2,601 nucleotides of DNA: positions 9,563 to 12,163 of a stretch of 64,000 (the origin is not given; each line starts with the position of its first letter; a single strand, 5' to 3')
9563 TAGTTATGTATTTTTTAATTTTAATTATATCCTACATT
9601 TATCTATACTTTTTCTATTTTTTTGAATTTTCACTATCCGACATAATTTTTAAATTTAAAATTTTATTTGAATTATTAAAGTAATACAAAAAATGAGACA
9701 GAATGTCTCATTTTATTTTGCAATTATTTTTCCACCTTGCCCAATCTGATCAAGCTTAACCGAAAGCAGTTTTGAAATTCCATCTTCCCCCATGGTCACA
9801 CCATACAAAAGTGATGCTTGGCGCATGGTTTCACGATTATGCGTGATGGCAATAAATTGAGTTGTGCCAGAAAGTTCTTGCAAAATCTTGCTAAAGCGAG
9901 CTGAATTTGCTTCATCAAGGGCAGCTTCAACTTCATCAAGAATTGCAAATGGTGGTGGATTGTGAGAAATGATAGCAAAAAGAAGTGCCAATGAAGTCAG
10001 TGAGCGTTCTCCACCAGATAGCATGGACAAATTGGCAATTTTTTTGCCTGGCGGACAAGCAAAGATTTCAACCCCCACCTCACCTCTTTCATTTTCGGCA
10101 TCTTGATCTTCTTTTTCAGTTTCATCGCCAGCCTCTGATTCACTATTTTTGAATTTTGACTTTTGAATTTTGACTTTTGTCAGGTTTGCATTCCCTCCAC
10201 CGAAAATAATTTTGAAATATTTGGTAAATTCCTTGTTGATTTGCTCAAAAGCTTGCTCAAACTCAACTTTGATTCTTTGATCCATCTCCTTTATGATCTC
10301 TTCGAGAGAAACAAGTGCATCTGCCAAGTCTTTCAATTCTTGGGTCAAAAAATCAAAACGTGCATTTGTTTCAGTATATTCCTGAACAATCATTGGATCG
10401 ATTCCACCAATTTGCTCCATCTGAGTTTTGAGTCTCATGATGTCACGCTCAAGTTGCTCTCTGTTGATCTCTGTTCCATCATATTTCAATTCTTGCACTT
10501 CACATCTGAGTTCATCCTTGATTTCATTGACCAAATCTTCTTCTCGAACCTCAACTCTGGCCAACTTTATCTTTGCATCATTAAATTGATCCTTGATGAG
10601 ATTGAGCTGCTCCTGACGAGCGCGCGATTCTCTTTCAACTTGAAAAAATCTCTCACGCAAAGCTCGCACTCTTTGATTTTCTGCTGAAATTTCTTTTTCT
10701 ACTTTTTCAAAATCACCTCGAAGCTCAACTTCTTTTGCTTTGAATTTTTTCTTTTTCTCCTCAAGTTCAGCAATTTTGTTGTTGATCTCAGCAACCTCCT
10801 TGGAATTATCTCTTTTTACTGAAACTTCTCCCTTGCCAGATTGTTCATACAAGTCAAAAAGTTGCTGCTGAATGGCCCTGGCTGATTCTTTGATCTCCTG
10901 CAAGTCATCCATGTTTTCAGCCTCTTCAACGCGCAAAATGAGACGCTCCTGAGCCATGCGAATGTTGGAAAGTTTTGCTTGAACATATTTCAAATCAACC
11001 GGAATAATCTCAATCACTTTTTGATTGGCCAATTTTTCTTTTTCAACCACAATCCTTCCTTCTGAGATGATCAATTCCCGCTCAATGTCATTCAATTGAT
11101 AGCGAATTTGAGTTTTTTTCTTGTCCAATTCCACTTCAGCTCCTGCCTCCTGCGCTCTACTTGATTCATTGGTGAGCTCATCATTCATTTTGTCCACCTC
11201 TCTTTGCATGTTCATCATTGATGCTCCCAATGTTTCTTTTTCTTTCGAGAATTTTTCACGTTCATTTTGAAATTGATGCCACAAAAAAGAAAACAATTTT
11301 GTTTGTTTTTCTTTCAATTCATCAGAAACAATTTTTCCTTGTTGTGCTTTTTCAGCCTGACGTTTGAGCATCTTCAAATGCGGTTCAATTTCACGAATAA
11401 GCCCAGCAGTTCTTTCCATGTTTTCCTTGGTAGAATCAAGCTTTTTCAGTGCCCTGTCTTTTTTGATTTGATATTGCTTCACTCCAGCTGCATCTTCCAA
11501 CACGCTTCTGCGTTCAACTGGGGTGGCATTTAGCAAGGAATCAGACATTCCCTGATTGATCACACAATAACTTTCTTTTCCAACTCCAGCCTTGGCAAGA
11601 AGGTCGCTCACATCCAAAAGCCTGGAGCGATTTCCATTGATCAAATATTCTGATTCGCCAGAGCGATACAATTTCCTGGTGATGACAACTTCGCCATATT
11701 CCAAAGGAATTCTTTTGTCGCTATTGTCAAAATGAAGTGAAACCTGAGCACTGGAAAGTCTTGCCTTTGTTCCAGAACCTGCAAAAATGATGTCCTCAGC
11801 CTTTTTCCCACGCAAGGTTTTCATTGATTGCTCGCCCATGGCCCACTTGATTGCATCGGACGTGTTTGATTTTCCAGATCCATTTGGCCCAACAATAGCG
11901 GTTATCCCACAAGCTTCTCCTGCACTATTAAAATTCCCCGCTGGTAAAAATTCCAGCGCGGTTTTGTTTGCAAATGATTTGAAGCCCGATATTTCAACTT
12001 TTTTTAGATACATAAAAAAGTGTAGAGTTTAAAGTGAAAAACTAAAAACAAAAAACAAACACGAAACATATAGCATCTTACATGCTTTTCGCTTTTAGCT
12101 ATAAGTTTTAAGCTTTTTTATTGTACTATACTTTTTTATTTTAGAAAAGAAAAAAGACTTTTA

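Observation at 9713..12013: Short SMC (766 aa) with no recognisable hinge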

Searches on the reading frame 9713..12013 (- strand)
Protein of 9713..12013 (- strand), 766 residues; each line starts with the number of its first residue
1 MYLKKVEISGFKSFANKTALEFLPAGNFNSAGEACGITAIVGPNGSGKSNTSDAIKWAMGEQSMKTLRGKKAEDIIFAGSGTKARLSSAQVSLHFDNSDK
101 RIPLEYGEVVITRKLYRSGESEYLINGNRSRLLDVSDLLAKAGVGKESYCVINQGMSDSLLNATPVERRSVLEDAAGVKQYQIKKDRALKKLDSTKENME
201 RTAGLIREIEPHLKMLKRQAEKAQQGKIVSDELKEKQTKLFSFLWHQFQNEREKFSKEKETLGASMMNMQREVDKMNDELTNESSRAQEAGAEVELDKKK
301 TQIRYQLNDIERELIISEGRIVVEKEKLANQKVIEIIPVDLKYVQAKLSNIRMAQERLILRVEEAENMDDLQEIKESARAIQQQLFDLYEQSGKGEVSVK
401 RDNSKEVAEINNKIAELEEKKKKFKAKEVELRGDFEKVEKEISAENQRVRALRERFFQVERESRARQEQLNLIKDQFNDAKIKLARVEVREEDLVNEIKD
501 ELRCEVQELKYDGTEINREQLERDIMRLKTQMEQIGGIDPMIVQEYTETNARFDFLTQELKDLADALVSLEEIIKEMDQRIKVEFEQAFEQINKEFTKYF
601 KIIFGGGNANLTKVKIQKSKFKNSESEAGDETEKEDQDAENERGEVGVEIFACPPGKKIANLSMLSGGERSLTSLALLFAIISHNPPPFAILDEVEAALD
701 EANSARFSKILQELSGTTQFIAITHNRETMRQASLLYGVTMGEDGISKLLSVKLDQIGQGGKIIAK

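Call 3: search_protein_families(library=pfam, proteins=[window:9713-12013:-], max_evalue=10)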
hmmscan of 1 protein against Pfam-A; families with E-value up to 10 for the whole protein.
window:9713-12013:- (766 aa): 8 families
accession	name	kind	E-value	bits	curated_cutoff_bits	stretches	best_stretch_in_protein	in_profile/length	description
PF02463.25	SMC_N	-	2.9e-59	200.6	40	1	2-747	1-219/220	RecF/RecN/SMC N terminal domain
PF13476.12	AAA_23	-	1.9e-14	55.2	27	1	5-313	1-199/201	AAA domain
PF13304.12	AAA_21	-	3.8e-13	50.6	27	2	37-102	1-72/304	AAA domain, putative AbiEii toxin, Type IV TA system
PF24319.2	DUF7491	-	0.0016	19.1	30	1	371-458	2-88/90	Coiled-coil region of unknown function (DUF7491)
PF13555.12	AAA_29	-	0.0055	16.9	27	1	36-58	23-45/61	P-loop containing region of AAA domain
PF02887.21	PK_C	-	0.054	14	28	1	715-741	36-62/114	Pyruvate kinase, alpha/beta domain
PF00005.33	ABC_tran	-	0.12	13.4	25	1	37-56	13-32/137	ABC transporter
PF13401.12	AAA_22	-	7.7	7.3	27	1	34-52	4-22/130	AAA domain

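Call 4: search_protein_families(library=ncbifam, proteins=[window:9713-12013:-], max_evalue=1)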
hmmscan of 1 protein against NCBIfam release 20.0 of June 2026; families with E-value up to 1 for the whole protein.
window:9713-12013:- (766 aa): 34 families (the best 25 are shown)
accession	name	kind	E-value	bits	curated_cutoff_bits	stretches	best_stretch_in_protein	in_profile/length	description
TIGR02168.1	SMC_prok_B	equivalog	8.6e-193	643.1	567.35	2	2-384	1-380/1181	chromosome segregation protein SMC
TIGR02169.1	SMC_prok_A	equivalog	4.9e-105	352.4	729.4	3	2-327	1-317/1165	chromosome segregation protein SMC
NF045487.1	ASRP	equivalog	6.3e-11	41.6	300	1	36-724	15-589/593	archaea-specific SMC-related protein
TIGR00634.1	recN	equivalog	1e-10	41.2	407.85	2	467-726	255-502/563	DNA repair protein RecN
NF041034.1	Rad50_Sulf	equivalog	1.7e-10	39.5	1000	3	36-127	24-98/872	DNA double-strand break repair ATPase Rad50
NF002244.0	PRK01156.1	equivalog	5.5e-10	38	847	2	35-462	23-445/895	DNA double-strand break repair ATPase Rad50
NF040873.1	AztA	equivalog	2.1e-07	30.7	220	2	661-733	116-185/191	zinc ABC transporter ATP-binding protein AztA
TIGR02857.1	CydD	equivalog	2.2e-07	30.2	435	1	663-733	457-523/529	thiol reductant ABC exporter subunit CydD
NF045780.1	TrlF_fam_ATP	equivalog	5e-07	28.8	350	2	38-385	312-653/944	TrlF family AAA-like ATPase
NF003034.1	PRK03918.1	equivalog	9e-07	27.2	700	2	1-100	1-82/878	DNA double-strand break repair ATPase Rad50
NF010068.0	PRK13548.1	equivalog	1.5e-06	27.5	261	2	662-723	135-199/261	heme ABC transporter ATP-binding protein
TIGR00611.2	recf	equivalog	5e-06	25.9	172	2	555-720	166-336/339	DNA replication/repair protein RecF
TIGR01978.1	sufC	equivalog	7.5e-06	25.5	212.8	2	36-70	27-58/243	Fe-S cluster assembly ATPase SufC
NF007601.2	PRK10247.1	equivalog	9e-06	25.3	292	1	661-734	128-199/204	iron efflux ABC transporter ATP-binding subunit FetA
NF010178.0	PRK13657.1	equivalog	3.4e-05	22.5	733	1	663-736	470-539/588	glucan ABC transporter ATP-binding protein/ permease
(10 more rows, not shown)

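Call 5: search_solved_structures(query=window:9713-12013:-, max_evalue=0.001, show_alignments=2)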
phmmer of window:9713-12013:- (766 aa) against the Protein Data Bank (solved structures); distinct sequences matched with E-value up to 0.001: 55.
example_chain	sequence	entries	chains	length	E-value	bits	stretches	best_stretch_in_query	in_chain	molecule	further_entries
5xg3_A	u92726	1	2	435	1.9e-109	370.4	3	1-224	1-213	Chromosome partition protein Smc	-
3zgx_A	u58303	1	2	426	1.4e-108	367.6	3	1-223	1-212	CHROMOSOME PARTITION PROTEIN SMC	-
5h68_A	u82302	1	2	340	3.6e-92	313.4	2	1-179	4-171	Chromosome partition protein Smc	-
5xei_A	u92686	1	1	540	2.7e-63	217.9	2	2-225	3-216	Chromosome partition protein Smc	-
5xns_A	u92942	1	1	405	2.8e-63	217.9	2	2-210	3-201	Chromosome partition protein Smc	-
4i99_A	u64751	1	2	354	2.6e-59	204.7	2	2-202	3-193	Chromosome partition protein Smc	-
1e69_A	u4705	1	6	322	1.1e-57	199.4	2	2-169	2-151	CHROMOSOME SEGREGATION SMC PROTEIN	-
5h66_A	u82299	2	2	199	1.7e-56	195.5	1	1-210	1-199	Chromosome partition protein Smc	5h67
5h66_B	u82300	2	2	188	1.8e-47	165.6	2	645-757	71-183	Chromosome partition protein Smc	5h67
8roh_A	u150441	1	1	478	1.8e-40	142.5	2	1-225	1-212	Structural maintenance of chromosomes protein 3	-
8roj_A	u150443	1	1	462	2.6e-40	142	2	1-264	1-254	Structural maintenance of chromosomes protein 3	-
8p0a_B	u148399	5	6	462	5.8e-40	140.8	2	1-264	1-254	Structural maintenance of chromosomes protein 3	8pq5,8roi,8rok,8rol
6qj0_A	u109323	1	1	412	1.1e-37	133.3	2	8-246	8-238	Structural maintenance of chromosomes protein,Structural maintenance of chromosomes protei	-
6qj1_A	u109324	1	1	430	5.9e-37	130.9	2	8-219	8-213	Structural maintenance of chromosomes protein,Structural maintenance of chromosomes protei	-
1xew_X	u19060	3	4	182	1.9e-36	129.2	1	2-190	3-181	SMC protein | Chromosome segregation protein smc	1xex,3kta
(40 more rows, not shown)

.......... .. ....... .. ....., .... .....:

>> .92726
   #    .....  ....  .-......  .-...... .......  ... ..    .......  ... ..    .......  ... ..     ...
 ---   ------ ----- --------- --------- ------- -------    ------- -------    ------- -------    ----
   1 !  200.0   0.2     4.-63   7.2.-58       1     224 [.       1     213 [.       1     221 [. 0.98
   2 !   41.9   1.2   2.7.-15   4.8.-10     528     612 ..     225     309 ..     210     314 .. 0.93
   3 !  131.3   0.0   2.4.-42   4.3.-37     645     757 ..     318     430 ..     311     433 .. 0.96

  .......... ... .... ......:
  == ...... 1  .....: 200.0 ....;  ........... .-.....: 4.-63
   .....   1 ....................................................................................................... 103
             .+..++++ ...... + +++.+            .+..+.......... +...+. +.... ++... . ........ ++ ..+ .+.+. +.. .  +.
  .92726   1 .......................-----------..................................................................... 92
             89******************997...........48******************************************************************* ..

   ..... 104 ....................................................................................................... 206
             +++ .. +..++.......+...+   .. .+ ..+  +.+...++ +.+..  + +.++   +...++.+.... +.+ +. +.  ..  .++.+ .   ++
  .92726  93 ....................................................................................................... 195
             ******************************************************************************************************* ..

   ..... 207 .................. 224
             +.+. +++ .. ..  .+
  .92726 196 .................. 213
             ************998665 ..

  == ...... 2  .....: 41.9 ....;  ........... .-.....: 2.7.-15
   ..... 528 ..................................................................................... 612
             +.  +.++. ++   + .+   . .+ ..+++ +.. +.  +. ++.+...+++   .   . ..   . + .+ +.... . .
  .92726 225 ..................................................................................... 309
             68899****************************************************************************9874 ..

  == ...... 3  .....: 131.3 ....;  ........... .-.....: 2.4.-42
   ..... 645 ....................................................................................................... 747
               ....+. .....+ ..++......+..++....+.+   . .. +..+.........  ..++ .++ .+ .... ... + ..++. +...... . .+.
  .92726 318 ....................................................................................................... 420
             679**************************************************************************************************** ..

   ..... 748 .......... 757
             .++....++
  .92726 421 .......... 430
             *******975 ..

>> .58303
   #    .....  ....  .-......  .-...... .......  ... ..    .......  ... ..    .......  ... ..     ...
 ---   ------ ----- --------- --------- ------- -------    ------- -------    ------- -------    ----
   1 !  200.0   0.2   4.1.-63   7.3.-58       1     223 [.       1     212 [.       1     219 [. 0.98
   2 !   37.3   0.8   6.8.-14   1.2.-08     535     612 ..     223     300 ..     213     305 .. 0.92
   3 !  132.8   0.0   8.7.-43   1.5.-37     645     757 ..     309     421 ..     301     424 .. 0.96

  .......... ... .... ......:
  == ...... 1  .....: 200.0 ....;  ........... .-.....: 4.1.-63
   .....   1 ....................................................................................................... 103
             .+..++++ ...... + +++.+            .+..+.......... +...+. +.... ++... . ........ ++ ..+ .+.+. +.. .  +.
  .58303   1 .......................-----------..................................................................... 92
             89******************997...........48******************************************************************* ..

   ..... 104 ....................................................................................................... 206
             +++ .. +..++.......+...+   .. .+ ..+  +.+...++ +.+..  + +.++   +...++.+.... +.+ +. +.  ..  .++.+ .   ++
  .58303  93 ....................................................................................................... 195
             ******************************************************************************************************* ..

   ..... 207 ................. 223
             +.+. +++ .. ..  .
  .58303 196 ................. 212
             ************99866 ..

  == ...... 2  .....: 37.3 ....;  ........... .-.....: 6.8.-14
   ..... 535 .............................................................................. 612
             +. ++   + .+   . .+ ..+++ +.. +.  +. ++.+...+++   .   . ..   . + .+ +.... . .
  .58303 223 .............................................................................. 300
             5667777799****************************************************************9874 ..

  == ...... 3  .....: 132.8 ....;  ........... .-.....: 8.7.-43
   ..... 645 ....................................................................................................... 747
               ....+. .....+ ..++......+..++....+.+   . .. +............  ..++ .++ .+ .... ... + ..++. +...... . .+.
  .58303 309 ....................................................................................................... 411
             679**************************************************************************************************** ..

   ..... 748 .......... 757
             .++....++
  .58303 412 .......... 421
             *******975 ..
